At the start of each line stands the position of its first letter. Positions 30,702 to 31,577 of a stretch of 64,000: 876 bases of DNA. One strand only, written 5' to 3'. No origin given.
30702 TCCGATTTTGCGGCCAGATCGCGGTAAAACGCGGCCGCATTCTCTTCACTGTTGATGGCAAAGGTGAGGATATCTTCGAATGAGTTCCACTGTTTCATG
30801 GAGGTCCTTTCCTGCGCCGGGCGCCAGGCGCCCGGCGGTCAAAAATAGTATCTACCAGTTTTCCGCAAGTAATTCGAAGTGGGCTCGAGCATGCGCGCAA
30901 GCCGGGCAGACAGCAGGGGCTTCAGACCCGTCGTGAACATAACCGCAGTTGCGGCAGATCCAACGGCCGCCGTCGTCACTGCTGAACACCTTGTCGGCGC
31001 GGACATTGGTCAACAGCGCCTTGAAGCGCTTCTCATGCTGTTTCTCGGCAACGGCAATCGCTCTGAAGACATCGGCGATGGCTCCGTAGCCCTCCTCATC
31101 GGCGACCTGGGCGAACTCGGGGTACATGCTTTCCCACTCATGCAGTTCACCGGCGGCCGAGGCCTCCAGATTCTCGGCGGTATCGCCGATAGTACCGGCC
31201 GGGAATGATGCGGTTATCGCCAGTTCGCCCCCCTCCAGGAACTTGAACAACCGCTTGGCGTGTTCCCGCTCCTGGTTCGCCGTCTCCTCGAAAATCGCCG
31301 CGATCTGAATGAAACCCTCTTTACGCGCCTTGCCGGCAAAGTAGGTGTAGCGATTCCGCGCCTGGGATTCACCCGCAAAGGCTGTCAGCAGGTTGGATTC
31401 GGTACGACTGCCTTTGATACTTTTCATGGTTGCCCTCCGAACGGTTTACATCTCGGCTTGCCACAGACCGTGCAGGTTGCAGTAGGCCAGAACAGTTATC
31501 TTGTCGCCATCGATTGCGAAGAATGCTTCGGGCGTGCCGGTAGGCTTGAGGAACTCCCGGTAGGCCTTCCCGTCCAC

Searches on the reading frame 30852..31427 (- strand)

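Call 49: search_protein_families(library=pfam, proteins=[window:30852-31427:-], max_evalue=0.0001)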
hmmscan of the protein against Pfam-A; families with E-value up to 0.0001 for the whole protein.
window:30852-31427:- (191 aa): 3 families
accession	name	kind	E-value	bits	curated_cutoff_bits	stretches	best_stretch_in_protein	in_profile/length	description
PF02915.23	Rubrerythrin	-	1e-33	117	22.8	1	12-139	2-137/137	Rubrerythrin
PF21349.2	RUBY_RBDX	-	3.6e-14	52.3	26.5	1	156-185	1-30/30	Rubrerythrin, rubredoxin-like domain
PF00210.30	Ferritin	-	1.3e-09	38.6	24.5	1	13-143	4-140/142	Ferritin-like domain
